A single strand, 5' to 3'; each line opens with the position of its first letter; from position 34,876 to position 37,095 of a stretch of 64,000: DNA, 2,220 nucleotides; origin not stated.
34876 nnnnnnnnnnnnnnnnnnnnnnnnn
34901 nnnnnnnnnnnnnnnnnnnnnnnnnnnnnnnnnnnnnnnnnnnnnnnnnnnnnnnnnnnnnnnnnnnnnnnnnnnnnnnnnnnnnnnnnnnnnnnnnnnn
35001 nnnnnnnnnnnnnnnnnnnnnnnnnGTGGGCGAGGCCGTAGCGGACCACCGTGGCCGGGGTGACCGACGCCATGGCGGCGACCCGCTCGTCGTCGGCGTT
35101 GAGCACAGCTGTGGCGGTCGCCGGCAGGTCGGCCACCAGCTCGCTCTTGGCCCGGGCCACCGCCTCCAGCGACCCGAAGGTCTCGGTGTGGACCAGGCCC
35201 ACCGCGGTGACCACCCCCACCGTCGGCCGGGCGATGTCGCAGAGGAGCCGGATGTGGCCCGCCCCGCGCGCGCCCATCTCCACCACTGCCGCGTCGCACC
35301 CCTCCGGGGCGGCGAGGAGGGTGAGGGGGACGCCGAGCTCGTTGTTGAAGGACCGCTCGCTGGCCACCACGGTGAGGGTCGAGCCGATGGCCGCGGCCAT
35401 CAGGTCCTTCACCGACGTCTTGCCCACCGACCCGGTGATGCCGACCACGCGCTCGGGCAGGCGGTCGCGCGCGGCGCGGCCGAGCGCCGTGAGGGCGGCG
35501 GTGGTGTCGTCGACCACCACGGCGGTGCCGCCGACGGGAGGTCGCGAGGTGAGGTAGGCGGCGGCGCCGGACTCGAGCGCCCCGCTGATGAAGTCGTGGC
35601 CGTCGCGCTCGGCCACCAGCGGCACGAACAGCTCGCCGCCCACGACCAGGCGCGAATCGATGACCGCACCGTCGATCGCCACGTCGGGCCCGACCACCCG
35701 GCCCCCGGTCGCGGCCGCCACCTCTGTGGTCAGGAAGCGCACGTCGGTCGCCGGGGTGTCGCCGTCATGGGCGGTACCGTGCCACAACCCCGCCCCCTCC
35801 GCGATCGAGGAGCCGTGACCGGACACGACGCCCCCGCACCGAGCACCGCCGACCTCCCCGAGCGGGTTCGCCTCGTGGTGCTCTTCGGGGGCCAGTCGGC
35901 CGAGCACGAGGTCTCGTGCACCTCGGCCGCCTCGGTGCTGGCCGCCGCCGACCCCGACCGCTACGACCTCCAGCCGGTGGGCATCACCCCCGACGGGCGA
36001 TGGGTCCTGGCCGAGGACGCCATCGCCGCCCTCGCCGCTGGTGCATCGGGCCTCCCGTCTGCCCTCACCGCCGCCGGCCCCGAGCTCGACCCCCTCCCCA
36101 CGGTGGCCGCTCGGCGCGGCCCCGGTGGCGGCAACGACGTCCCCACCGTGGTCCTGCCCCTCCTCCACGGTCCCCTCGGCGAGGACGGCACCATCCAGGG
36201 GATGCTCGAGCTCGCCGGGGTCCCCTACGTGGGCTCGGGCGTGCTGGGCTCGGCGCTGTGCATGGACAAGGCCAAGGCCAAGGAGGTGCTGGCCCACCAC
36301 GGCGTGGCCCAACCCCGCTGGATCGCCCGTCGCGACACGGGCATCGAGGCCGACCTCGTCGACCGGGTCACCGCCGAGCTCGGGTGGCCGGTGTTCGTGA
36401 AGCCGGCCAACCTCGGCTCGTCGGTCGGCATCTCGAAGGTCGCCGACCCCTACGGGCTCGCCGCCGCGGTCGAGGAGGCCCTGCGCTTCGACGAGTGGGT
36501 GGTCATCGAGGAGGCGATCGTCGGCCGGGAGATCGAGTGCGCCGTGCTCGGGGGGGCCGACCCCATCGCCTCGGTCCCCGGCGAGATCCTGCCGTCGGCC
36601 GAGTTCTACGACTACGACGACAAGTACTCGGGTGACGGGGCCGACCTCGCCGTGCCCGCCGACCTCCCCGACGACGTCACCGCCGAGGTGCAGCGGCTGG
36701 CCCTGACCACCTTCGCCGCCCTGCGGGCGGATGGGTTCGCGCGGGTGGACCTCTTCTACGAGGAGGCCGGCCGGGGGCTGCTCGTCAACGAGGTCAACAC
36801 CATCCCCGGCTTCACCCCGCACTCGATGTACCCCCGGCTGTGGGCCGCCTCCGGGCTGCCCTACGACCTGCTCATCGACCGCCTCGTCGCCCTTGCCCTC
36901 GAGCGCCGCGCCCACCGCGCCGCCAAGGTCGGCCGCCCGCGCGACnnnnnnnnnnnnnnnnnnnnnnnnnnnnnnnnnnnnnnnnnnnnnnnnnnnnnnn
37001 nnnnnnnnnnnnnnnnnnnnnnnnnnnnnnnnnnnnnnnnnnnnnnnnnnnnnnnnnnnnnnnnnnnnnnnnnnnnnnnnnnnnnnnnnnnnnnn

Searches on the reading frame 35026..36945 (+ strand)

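Call 49: search_protein_families(library=pfam, proteins=[window:35026-36945:+], max_evalue=0.00001)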
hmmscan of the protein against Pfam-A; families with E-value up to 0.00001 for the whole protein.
window:35026-36945:+ (640 aa): 3 families
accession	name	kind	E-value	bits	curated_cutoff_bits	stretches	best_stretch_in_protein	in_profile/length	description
PF07478.18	Dala_Dala_lig_C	-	1.9e-62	210.8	24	1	423-621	3-203/204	D-ala D-ala ligase C-terminus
PF01820.27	Dala_Dala_lig_N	-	5.7e-31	108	34.6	1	282-404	1-121/121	D-ala D-ala ligase N-terminus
PF02222.28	ATP-grasp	-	5e-07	30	27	1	422-591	3-160/179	ATP-grasp domain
